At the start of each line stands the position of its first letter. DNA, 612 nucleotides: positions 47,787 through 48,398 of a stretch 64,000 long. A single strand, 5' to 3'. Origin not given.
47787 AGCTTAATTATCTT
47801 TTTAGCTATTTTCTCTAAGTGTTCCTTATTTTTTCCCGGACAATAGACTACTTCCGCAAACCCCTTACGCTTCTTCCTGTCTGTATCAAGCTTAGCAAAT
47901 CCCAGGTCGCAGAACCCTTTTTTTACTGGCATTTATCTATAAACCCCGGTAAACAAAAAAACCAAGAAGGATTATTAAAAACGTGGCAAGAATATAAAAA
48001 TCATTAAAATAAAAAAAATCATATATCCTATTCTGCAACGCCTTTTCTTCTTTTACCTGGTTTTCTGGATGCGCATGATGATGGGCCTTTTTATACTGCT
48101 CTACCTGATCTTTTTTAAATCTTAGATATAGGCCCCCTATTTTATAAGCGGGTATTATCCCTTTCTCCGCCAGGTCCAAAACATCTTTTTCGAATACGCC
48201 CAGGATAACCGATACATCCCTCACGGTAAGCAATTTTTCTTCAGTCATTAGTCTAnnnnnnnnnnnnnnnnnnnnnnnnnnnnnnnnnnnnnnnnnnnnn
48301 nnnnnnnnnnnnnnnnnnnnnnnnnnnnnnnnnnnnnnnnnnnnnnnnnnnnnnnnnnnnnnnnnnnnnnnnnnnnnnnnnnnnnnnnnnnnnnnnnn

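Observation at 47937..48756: Bactofilin fused to an excisionase-type HTH, next to a membrane-anchored paralogous HTH protein, inside the acs/Wood-Ljungdahl operon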

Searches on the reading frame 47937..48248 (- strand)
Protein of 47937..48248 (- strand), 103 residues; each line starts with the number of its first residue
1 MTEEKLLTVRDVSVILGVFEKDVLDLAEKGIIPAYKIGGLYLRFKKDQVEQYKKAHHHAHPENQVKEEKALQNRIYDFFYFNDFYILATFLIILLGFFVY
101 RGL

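Call 3: search_protein_families(library=pfam, proteins=[window:47937-48248:-], max_evalue=0.1)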
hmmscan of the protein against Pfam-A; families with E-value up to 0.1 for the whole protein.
window:47937-48248:- (103 aa): 2 families
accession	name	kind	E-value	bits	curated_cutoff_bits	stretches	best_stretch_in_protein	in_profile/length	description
PF12728.13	HTH_17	-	1.2e-08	35.6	27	1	6-55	1-49/51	Helix-turn-helix domain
PF13591.12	MerR_2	-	0.097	12.9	29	0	7-57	1-50/84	MerR HTH family regulatory protein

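Call 4: search_protein_families(library=ncbifam, proteins=[window:47937-48248:-], max_evalue=0.1)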
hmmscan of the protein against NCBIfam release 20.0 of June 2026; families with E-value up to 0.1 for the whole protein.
window:47937-48248:- (103 aa): 4 families
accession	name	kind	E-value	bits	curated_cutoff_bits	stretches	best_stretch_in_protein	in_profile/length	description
TIGR01764.1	excise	domain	2.2e-08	34.3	28.8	1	6-55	1-49/49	excisionase family DNA-binding protein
NF047737.1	antiphage_MADS1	equivalog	5.1e-08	33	80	1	4-51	1-47/49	methylation-associated defense system helix-turn-helix domain-containing protein MAD1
TIGR04123.1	P_estr_lig_assc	hypoth_equivalog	0.053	12.9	150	1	28-90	119-180/207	ligase-associated DNA damage response endonuclease PdeM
NF040990.2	MamR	equivalog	0.09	13.1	100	0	4-42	41-79/91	magnetosome protein MamR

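Call 13: find_homologous_proteins(query=window:47937-48248:-, max_evalue=0.001)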
Query window:47937-48248:- (103 aa): 786 proteins with E <= 0.001 among 786 candidates; the best 120 are listed.
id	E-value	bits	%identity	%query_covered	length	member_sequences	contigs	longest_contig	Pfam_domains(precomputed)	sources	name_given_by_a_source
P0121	4.7e-60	218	97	100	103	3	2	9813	PF12728.14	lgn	-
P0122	6.9e-54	198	89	100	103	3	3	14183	PF12728.14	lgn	-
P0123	3.3e-53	196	89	100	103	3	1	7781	PF12728.14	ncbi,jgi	-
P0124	1.1e-52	194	86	100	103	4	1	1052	PF12728.14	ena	-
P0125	1.6e-51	191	86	100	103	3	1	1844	PF12728.14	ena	-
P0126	1.7e-51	191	87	100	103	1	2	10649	PF12728.14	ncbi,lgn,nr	ncbi:MAG: helix-turn-helix domain-containing protein [Candidatus Omnitrophica bacterium]|nr:helix-tu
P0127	2.1e-51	190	84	100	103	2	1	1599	PF12728.14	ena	-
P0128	4.3e-51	189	83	100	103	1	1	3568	PF12728.14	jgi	jgi:excisionase family DNA binding protein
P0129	1.2e-50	188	85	100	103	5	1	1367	PF12728.14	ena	-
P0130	1.5e-50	188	86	100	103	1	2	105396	PF12728.14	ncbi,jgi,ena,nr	ncbi:MAG: helix-turn-helix domain-containing protein [Candidatus Omnitrophica bacterium]|jgi:excisio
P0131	2.7e-50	187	85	100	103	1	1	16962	PF12728.14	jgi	-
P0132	2.9e-50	187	85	100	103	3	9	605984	PF12728.14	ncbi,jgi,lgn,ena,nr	ncbi:MAG: helix-turn-helix domain-containing protein [Candidatus Omnitrophota bacterium]|jgi:excisio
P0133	1.3e-49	185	84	100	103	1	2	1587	PF12728.14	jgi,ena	-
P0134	1.4e-49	184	84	100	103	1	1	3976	PF12728.14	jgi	jgi:excisionase family DNA binding protein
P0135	1.8e-49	184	86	100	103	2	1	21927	PF12728.14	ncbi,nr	ncbi:MAG: helix-turn-helix domain-containing protein [Candidatus Omnitrophica bacterium]|nr:helix-tu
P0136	5.9e-49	182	83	100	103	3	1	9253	PF12728.14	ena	-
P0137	6.7e-49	182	83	100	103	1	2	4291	PF12728.14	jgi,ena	-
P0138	8.4e-49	182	82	100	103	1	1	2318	PF12728.14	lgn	-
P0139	4.7e-48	180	81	100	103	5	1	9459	PF12728.14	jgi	jgi:excisionase family DNA binding protein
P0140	4.7e-48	180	82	100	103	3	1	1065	PF12728.14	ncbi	-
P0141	1.5e-47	178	81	100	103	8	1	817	PF12728.14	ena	-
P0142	1.6e-47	178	83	100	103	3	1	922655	PF12728.14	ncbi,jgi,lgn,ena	ncbi:MAG: helix-turn-helix domain-containing protein [Candidatus Omnitrophota bacterium]|jgi:excisio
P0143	4.7e-47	176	82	100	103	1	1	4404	PF12728.14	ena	-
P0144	1.9e-45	171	77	100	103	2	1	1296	PF12728.14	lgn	-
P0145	4.3e-45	170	77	100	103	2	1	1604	PF12728.14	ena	-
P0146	4.9e-44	167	79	100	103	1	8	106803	PF12728.14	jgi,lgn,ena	jgi:excisionase family DNA binding protein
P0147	5.8e-44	166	81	100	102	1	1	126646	PF12728.14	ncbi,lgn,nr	ncbi:MAG: helix-turn-helix domain-containing protein [Candidatus Omnitrophica bacterium]|nr:helix-tu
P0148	1.3e-43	165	77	82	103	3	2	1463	PF12728.14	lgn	-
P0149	1.4e-43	165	75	100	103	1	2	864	PF12728.14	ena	-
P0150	9.0e-43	163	74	100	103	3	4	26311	PF12728.14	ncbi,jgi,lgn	jgi:excisionase family DNA binding protein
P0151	3.4e-42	161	73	100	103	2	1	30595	PF12728.14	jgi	jgi:excisionase family DNA binding protein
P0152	7.7e-42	160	78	100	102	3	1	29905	PF12728.14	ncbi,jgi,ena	ncbi:MAG: helix-turn-helix domain-containing protein [Candidatus Omnitrophota bacterium]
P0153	1.2e-41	159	74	100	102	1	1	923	PF12728.14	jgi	-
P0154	1.6e-41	159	72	99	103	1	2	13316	PF12728.14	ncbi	-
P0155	2.1e-41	158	73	100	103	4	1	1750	PF12728.14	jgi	jgi:excisionase family DNA binding protein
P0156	1.1e-39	153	68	100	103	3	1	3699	PF12728.14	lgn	-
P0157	1.5e-39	152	68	100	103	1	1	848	PF12728.14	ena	-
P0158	1.8e-39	152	69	100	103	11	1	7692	PF12728.14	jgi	-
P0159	4.8e-39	151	70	100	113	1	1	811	PF12728.14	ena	-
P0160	5.2e-39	151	70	99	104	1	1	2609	PF12728.14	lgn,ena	-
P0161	6.4e-39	150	69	100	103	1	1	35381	PF12728.14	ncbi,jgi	jgi:excisionase family DNA binding protein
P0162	6.7e-39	150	71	81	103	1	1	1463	PF12728.14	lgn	-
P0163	6.7e-39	150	69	99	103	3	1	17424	PF12728.14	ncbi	-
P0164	7.6e-39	150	69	99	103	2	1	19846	PF12728.14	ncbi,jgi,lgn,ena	ncbi:MAG: helix-turn-helix domain-containing protein [Candidatus Omnitrophota bacterium]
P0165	1.1e-38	149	68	99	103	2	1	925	PF12728.14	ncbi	-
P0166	1.3e-38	149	68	99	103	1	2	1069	PF12728.14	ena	-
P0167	1.3e-38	149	69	100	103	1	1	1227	PF12728.14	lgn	-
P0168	1.3e-38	149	69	100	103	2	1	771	PF12728.14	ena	-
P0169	1.7e-38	149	68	100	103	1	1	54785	PF12728.14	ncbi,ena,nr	ncbi:MAG: helix-turn-helix domain-containing protein [Candidatus Omnitrophica bacterium]|nr:helix-tu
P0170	1.7e-38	149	68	100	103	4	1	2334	PF12728.14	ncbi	-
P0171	2.1e-38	149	68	100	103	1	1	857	PF12728.14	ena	-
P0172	2.1e-38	149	67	100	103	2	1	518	PF12728.14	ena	-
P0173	2.1e-38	149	69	99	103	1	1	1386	PF12728.14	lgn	-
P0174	3.0e-38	148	67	100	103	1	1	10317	PF12728.14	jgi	-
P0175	3.3e-38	148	70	100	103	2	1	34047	PF12728.14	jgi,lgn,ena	-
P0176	3.9e-38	148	66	99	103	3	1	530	PF12728.14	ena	-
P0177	4.1e-38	148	66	100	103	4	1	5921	PF12728.14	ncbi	-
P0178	5.0e-38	147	67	100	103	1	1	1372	PF12728.14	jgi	jgi:excisionase family DNA binding protein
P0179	5.8e-38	147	73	95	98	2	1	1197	PF12728.14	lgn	-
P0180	7.5e-38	147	68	99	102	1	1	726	PF12728.14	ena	-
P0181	8.5e-38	147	67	100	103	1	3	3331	PF12728.14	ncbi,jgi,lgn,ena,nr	ncbi:MAG: hypothetical protein COV73_03405 [Candidatus Omnitrophica bacterium CG11_big_fil_rev_8_21_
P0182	8.5e-38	147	70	99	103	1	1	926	PF12728.14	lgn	-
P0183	1.1e-37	146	67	100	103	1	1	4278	PF12728.14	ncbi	-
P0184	1.2e-37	146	67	100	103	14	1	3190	PF12728.14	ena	-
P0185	1.5e-37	146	66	100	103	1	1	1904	PF12728.14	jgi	jgi:excisionase family DNA binding protein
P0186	1.6e-37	146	69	100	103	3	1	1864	PF12728.14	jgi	-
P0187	1.6e-37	146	67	100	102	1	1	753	PF12728.14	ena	-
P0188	1.9e-37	146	68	100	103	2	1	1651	PF12728.14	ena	-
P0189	2.1e-37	145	66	100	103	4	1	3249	PF12728.14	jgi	jgi:excisionase family DNA binding protein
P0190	2.5e-37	145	68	99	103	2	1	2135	PF12728.14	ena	-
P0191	2.6e-37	145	64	100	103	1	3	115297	PF12728.14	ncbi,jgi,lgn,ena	-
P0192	2.6e-37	145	65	100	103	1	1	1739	PF12728.14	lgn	-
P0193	2.8e-37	145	66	99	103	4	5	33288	PF12728.14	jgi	-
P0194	3.0e-37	145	69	100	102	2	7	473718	PF12728.14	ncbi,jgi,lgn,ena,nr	ncbi:MAG: helix-turn-helix domain-containing protein [Candidatus Omnitrophota bacterium]|nr:helix-tu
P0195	3.3e-37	145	66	100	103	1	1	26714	PF12728.14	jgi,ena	-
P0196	3.5e-37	145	65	100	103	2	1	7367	PF12728.14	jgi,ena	-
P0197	3.6e-37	145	64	100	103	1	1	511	PF12728.14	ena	-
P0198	3.7e-37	145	67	99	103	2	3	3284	PF12728.14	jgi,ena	-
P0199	4.2e-37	144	67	100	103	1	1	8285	PF12728.14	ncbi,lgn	-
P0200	4.2e-37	144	67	100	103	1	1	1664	PF12728.14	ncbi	-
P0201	4.2e-37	144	67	99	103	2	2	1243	PF12728.14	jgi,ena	-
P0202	5.5e-37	144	66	100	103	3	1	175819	PF12728.14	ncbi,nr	ncbi:MAG: helix-turn-helix domain-containing protein [Candidatus Omnitrophica bacterium]|nr:helix-tu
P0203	6.0e-37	144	66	100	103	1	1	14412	PF12728.14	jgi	jgi:excisionase family DNA binding protein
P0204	6.2e-37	144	68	99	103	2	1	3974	PF12728.14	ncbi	-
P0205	7.4e-37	144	67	100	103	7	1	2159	PF12728.14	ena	-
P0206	7.6e-37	144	66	100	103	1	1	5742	PF12728.14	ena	-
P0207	7.8e-37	144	69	100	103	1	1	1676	PF12728.14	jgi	jgi:excisionase family DNA binding protein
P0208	8.0e-37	144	69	100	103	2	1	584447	PF12728.14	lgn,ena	-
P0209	8.2e-37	143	67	100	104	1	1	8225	PF12728.14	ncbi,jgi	jgi:excisionase family DNA binding protein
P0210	8.2e-37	143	65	100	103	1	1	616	PF12728.14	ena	-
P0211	8.5e-37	143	68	100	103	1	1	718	PF12728.14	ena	-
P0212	9.5e-37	143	65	100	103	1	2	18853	PF12728.14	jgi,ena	-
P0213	1.1e-36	143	67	100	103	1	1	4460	PF12728.14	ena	-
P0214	1.1e-36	143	66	100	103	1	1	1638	PF12728.14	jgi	jgi:excisionase family DNA binding protein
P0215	1.2e-36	143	66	99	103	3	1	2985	PF12728.14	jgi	-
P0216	1.2e-36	143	66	100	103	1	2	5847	PF12728.14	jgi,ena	-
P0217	1.3e-36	143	67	100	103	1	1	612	PF12728.14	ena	-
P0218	1.3e-36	143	66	100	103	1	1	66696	PF12728.14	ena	-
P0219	1.5e-36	143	65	100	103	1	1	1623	PF12728.14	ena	-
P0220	1.8e-36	142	66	100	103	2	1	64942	PF12728.14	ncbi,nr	ncbi:MAG: helix-turn-helix domain-containing protein [Candidatus Omnitrophica bacterium]|nr:helix-tu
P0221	2.0e-36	142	65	100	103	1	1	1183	PF12728.14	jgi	jgi:excisionase family DNA binding protein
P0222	2.1e-36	142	66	100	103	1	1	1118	PF12728.14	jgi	jgi:excisionase family DNA binding protein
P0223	2.1e-36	142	63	100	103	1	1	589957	PF12728.14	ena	-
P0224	2.4e-36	142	63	100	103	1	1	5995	PF12728.14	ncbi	-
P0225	2.5e-36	142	67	100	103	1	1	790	PF12728.14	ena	-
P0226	2.6e-36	142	68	99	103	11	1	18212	PF12728.14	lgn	-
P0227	3.8e-36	141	66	100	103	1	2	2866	PF12728.14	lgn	-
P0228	4.5e-36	141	67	99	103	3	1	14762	PF12728.14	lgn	-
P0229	4.6e-36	141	66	100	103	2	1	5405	PF12728.14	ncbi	-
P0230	4.7e-36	141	65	100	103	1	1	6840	PF12728.14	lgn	-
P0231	4.8e-36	141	65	99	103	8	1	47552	PF12728.14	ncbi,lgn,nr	ncbi:MAG: helix-turn-helix domain-containing protein [Candidatus Omnitrophica bacterium]|nr:helix-tu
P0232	6.1e-36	141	62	99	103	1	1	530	PF12728.14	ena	-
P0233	7.1e-36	140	65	100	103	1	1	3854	PF12728.14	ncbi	-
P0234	8.0e-36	140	66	100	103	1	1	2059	PF12728.14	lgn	-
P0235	8.2e-36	140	64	100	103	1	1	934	PF12728.14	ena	-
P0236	1.0e-35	140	65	100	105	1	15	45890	PF12728.14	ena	-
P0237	1.0e-35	140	66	100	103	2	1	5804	PF12728.14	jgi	jgi:excisionase family DNA binding protein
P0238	1.0e-35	140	66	100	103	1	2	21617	PF12728.14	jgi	jgi:excisionase family DNA binding protein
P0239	1.1e-35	140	67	95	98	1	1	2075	PF12728.14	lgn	-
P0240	1.1e-35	140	66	100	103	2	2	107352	PF12728.14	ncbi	-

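Call 45: search_solved_structures(query=A3, max_evalue=5, show_alignments=5)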
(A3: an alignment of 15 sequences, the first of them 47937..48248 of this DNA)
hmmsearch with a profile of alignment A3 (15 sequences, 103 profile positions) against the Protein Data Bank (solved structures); distinct sequences matched with E-value up to 5: 1.
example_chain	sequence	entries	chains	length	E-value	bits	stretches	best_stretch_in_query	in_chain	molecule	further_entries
7mq8_SQ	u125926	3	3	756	2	12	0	19-66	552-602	Deoxynucleotidyltransferase terminal-interacting protein 2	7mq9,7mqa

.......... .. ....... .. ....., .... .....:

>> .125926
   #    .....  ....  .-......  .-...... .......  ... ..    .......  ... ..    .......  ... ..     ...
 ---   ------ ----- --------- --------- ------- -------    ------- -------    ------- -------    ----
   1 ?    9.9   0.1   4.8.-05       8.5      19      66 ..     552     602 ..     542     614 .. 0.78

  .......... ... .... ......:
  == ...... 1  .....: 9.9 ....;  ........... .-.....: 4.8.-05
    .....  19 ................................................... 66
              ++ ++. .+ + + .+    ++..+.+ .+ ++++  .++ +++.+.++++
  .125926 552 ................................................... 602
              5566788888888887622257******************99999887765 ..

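Call 52: predict_structure(alignment_id=A3)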
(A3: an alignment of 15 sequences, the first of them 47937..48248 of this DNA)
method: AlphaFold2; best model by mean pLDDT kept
length: 103 residues; sequences in the alignment: 15
mean_pLDDT: 71.0   pTM: 0.47
mean pLDDT of the five models: 71.0, 69.7, 67.6, 67.6, 61.4
residues with pLDDT >= 90: 0; 70-90: 63; 50-70: 24; < 50: 16
segments of 3 or more residues with pLDDT < 50: 59-71
pLDDT, mean of each block of 10 residues (from residue 1): 71 82 84 77 83 68 44 52 66 86 66
secondary structure, 60 per line:
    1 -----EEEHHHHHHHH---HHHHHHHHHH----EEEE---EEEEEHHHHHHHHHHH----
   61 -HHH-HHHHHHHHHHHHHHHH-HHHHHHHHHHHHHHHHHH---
elements in order: E6-8 H9-16 H20-29 E34-37 E41-45 H46-56 H66-81 H83-100

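Call 55: fold_search(model_id=the predicted structure, library=pdb)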
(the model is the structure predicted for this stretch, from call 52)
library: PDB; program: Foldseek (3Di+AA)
matches with E <= 10: 1077; with E <= 0.001: 0
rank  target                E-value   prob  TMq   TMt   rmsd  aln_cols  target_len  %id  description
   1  6ama_B                3.1e-03  1.00  0.45  0.80   3.5        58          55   26  Structure of S. coelicolor/S. venezuelae BldC-smeA-ssfA complex to 3.09 Angstrom (released 2018-03-28)
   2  6ama_Y                3.3e-03  1.00  0.45  0.79   1.5        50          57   26  Structure of S. coelicolor/S. venezuelae BldC-smeA-ssfA complex to 3.09 Angstrom (released 2018-03-28)
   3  6amk_A                4.6e-03  1.00  0.45  0.86   0.9        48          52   25  Structure of Streptomyces venezuelae BldC-whiI opt complex (released 2018-03-28)
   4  6ama_A                5.0e-03  1.00  0.44  0.81   1.0        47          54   28  Structure of S. coelicolor/S. venezuelae BldC-smeA-ssfA complex to 3.09 Angstrom (released 2018-03-28)
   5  6amk_B                5.3e-03  1.00  0.45  0.87   1.0        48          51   25  Structure of Streptomyces venezuelae BldC-whiI opt complex (released 2018-03-28)
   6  6ama_H                6.1e-03  1.00  0.46  0.84   0.9        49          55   26  Structure of S. coelicolor/S. venezuelae BldC-smeA-ssfA complex to 3.09 Angstrom (released 2018-03-28)
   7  6ama_P                9.7e-03  1.00  0.45  0.78   3.5        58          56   26  Structure of S. coelicolor/S. venezuelae BldC-smeA-ssfA complex to 3.09 Angstrom (released 2018-03-28)
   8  5i44_A                9.7e-03  1.00  0.43  0.63   1.9        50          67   22  Structure of RacA-DNA complex; P21 form (released 2016-05-04)
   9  5i44_B                1.3e-02  1.00  0.43  0.62   6.5        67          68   22  Structure of RacA-DNA complex; P21 form (released 2016-05-04)
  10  4j2n_C                1.4e-02  1.00  0.44  0.77   3.4        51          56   24  Crystal Structure of mycobacteriophage Pukovnik Xis (released 2013-10-23)
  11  4j2n_A                1.9e-02  1.00  0.43  0.78   1.0        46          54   26  Crystal Structure of mycobacteriophage Pukovnik Xis (released 2013-10-23)
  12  3ucs_A                1.9e-02  0.99  0.44  0.46  15.6        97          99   14  Crystal structure of the complex between CBPA J-domain and CBPM (released 2013-07-03)
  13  5d90_C                1.9e-02  0.99  0.43  0.34  10.7        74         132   11  Crystal structure of HiNmlR, a MerR family regulator lacking the sensor domain, bound to promoter DNA (released 2016-06-29)
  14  5i44_I                2.0e-02  1.00  0.42  0.64   1.9        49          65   22  Structure of RacA-DNA complex; P21 form (released 2016-05-04)
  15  5i44_G                2.2e-02  1.00  0.44  0.63   2.2        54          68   22  Structure of RacA-DNA complex; P21 form (released 2016-05-04)
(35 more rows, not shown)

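Call 65: search_protein_families(library=padloc, proteins=[window:47937-48248:-], max_evalue=0.01)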
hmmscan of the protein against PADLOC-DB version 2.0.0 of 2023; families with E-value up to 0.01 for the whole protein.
window:47937-48248:- (103 aa): 1 family
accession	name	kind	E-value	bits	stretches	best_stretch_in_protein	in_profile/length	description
PDLC04133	mad1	-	0.00055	18.2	1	3-54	2-52/60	mads_1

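Call 66: search_protein_families(library=phrogs, proteins=[window:47937-48248:-], max_evalue=0.01)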
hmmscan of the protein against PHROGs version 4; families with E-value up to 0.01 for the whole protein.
window:47937-48248:- (103 aa): 6 families
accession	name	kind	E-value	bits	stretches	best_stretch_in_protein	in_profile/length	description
phrog_66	-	integration and excision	7.2e-06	26.9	1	1-66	88-153/412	excisionase and transcriptional regulator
phrog_2907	-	integration and excision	0.00037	21.9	1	2-70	2-77/117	excisionase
phrog_6401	-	DNA, RNA and nucleotide metabolism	0.00095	20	1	3-56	6-59/64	DNA binding protein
phrog_28156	-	unknown function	0.00098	20.2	1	4-67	7-71/156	-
phrog_1840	-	integration and excision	0.0025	19.3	1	15-66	16-66/90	excisionase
phrog_25262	-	unknown function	0.005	17.8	1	3-55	31-83/106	-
